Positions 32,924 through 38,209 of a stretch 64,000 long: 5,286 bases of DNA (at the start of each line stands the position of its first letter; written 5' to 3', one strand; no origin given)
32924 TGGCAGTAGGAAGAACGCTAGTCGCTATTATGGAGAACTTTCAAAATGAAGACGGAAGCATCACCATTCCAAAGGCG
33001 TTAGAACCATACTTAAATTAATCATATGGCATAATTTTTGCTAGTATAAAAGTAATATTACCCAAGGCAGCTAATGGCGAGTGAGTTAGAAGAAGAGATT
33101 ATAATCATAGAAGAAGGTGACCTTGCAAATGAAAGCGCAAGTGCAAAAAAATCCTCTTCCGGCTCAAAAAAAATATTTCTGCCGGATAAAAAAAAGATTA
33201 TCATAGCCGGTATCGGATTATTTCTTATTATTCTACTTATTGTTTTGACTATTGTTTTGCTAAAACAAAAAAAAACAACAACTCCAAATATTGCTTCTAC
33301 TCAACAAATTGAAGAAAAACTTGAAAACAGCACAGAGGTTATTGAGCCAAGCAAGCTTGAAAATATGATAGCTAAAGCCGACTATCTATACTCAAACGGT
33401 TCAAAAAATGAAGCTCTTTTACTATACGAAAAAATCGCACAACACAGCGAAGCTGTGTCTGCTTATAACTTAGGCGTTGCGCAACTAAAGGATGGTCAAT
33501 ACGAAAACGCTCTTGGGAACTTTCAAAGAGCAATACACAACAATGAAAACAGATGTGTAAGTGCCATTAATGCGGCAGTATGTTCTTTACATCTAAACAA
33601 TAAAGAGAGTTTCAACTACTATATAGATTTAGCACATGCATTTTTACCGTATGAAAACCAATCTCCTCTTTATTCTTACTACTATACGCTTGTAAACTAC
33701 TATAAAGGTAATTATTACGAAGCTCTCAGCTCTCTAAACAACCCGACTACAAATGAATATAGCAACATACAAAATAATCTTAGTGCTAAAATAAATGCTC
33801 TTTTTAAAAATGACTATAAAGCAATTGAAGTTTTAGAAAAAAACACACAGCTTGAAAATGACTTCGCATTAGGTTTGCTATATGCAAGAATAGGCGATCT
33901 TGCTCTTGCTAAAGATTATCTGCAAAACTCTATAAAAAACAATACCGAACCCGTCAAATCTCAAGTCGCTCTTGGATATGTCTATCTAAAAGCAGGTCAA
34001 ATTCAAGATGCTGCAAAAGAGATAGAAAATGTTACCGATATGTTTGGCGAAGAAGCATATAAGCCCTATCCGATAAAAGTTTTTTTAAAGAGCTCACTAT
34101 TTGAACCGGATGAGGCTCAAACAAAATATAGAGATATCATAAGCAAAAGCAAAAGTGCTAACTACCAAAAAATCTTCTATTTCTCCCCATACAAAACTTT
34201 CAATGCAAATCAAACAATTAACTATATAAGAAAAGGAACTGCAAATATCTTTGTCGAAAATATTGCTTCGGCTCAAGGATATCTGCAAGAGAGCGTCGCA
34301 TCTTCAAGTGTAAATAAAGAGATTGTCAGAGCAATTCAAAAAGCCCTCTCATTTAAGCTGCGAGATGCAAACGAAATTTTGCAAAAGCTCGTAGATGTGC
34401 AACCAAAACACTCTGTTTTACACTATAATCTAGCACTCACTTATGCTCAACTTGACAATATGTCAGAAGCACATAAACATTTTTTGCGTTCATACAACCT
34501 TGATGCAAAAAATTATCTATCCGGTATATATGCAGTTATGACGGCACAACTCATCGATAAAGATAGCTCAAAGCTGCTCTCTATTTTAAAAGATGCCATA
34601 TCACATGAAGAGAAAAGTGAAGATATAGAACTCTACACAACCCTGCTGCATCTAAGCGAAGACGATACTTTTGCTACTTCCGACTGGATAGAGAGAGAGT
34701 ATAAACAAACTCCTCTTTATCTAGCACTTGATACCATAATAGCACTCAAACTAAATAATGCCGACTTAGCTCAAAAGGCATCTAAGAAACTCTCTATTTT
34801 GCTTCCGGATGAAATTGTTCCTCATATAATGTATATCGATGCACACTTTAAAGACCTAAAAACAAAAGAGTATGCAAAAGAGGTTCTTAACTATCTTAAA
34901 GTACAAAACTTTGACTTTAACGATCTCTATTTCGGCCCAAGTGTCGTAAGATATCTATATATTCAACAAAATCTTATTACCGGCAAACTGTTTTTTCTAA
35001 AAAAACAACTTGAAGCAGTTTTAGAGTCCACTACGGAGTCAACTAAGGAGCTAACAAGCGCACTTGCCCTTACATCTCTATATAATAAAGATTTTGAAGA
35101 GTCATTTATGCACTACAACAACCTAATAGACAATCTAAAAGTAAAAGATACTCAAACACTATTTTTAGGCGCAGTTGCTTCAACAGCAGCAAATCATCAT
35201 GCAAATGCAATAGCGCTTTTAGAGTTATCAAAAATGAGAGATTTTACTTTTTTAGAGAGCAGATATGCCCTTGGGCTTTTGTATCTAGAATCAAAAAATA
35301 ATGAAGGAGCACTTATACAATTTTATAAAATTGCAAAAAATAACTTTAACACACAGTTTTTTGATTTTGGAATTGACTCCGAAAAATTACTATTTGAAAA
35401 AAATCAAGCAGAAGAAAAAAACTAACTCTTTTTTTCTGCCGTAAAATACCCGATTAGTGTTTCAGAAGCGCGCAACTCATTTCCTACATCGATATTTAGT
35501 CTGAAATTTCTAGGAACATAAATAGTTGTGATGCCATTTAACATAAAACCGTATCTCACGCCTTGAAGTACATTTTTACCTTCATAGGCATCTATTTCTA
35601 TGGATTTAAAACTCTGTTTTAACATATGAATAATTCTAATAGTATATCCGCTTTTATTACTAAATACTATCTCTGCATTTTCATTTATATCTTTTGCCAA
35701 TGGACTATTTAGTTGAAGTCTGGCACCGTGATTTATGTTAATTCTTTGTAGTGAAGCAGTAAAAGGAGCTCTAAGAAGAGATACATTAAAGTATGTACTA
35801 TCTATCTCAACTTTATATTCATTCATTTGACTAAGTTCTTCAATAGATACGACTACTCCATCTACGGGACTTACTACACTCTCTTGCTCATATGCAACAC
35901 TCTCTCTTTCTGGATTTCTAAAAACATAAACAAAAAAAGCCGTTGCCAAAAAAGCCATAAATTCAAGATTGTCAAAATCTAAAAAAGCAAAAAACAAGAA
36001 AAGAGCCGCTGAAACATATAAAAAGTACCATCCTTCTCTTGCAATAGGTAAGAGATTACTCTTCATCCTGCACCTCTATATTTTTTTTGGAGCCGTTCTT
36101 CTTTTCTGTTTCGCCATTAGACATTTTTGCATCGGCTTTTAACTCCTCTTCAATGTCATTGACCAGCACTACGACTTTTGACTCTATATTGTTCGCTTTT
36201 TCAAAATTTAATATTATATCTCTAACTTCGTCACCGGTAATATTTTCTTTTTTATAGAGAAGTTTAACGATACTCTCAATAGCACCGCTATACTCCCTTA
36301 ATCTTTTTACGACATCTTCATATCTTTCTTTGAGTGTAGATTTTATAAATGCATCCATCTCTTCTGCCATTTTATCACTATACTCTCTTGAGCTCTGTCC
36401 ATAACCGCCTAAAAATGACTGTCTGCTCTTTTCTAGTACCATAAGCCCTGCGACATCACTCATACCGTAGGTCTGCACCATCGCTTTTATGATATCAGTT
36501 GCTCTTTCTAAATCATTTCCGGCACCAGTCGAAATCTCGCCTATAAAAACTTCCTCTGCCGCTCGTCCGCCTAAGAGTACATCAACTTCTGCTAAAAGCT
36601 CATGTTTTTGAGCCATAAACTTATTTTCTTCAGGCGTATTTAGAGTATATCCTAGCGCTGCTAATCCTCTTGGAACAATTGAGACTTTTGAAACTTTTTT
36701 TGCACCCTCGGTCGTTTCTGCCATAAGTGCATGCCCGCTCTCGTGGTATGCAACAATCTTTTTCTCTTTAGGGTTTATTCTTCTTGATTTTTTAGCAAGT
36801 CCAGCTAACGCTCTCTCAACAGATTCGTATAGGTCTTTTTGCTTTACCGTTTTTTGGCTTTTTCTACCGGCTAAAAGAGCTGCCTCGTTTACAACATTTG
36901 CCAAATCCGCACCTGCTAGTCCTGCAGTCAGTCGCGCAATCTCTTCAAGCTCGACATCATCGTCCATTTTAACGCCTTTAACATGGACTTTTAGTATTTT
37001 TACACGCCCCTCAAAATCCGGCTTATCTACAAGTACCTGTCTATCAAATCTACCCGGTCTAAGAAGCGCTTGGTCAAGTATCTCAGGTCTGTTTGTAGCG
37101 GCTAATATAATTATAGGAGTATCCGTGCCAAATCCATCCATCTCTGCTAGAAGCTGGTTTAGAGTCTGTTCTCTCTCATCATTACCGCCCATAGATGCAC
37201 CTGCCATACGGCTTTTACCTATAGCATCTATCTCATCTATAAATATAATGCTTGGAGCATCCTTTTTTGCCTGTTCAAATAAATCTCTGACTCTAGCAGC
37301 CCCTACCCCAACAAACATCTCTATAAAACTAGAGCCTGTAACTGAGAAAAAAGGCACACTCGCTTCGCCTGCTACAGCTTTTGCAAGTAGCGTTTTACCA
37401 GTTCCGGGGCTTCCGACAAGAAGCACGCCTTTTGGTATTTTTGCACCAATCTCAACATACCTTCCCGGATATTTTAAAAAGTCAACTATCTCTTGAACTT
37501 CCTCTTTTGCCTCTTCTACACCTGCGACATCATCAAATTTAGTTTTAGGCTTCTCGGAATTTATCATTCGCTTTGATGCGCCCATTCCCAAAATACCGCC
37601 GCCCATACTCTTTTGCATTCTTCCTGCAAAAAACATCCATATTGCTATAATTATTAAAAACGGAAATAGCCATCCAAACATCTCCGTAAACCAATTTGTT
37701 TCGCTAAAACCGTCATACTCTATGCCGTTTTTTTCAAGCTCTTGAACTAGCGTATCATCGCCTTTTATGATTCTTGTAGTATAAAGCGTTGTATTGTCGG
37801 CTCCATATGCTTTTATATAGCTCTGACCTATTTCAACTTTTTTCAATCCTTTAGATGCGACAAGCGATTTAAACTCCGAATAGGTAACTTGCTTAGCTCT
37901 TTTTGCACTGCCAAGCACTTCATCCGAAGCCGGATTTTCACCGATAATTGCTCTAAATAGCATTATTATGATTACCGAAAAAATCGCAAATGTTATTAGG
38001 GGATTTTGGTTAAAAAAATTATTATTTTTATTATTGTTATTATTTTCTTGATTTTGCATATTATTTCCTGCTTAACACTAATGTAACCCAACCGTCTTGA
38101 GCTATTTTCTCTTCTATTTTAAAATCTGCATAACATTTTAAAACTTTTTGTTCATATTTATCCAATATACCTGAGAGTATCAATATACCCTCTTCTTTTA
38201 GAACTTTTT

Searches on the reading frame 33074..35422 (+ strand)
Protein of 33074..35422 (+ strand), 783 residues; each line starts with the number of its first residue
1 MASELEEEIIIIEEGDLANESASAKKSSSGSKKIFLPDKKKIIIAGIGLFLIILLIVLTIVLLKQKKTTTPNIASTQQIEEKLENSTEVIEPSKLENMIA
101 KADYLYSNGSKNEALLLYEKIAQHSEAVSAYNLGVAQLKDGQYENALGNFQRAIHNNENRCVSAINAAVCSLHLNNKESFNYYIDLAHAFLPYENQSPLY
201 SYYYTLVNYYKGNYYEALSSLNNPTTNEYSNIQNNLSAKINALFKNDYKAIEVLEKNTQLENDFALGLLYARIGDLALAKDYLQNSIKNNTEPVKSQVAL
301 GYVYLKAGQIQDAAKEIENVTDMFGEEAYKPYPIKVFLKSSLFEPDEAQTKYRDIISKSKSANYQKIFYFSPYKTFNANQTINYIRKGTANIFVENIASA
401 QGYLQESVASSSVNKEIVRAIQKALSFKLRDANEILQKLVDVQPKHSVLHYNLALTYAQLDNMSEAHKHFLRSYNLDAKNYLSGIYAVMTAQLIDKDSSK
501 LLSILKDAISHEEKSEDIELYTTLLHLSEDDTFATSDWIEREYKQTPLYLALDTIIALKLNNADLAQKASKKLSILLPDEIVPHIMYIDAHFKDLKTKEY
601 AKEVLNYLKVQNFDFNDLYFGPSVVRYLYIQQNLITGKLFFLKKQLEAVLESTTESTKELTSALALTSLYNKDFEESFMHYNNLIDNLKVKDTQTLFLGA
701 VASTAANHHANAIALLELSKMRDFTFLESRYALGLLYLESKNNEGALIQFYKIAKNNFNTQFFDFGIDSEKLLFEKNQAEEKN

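Call 39: search_protein_families(library=ncbifam, proteins=[window:33074-35422:+], max_evalue=1e-10)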
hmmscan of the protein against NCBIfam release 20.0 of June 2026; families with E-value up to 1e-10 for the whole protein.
window:33074-35422:+ (783 aa): 2 families
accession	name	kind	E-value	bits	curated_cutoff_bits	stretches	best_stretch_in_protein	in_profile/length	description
NF040959.1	MamA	equivalog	1.8e-14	53.7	200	0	105-222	47-163/204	magnetosome protein MamA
TIGR02917.1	PEP_TPR_lipo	equivalog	7e-13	47.4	312.2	0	87-321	151-356/899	XrtA/PEP-CTERM system TPR-repeat protein PrsT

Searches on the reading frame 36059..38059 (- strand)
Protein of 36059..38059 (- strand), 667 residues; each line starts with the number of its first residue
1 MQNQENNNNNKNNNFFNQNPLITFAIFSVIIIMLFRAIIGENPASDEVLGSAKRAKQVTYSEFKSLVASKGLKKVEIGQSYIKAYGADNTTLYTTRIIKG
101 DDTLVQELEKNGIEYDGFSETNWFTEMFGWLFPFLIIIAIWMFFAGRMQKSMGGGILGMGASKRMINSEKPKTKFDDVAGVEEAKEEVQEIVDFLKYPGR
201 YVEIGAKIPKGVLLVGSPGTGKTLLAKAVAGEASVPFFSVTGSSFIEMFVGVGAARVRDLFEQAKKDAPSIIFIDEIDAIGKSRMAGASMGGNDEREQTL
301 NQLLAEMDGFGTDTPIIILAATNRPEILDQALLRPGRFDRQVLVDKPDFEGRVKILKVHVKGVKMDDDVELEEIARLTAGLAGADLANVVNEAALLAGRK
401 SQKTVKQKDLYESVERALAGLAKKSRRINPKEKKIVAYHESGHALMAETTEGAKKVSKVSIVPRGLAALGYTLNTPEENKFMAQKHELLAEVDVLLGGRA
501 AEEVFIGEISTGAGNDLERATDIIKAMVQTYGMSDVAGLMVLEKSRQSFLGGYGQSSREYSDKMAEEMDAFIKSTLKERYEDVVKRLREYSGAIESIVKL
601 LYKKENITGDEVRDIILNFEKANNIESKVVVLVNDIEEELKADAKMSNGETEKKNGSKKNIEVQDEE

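Call 39: search_protein_families(library=ncbifam, proteins=[window:36059-38059:-], max_evalue=1e-10)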
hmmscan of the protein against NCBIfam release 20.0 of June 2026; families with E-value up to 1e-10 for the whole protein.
window:36059-38059:- (667 aa): 10 families
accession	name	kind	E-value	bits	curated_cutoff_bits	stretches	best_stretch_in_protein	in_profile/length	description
TIGR01241.2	FtsH_fam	equivalog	2.5e-227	756.4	600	1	51-612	19-598/598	ATP-dependent zinc metalloprotease FtsH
NF008004.0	PRK10733.1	equivalog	3e-151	504.6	1008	1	51-618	25-595/644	ATP-dependent zinc metalloprotease FtsH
NF003069.1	PRK03992.1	subfamily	7e-90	301.9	500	1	165-417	120-372/379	proteasome-activating nucleotidase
TIGR01242.2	TIGR01242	subfamily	1.9e-86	290.3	500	1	167-418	105-356/362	proteasome-activating nucleotidase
TIGR01243.1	CDC48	subfamily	2.5e-74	250.9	802.65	1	164-424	441-699/733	CDC48 family AAA ATPase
NF047747.1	PrtsmActNtasePan2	equivalog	6.3e-72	243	700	1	165-416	140-391/397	proteasome-activating nucleotidase Pan2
NF047748.1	PrtsmActNtasePan1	equivalog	8.2e-71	239.1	750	1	165-416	137-388/405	proteasome-activating nucleotidase Pan1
NF041006.2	cell_div_CdvC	equivalog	6.5e-44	150.3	650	1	163-397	90-322/370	cell division protein CdvC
NF042959.1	IteA_antiphage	equivalog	7.5e-38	130.6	510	1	165-436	81-341/367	anti-phage ATPase IteA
TIGR03689.1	pup_AAA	equivalog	1.1e-37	130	504.75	1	163-362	169-380/512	proteasome ATPase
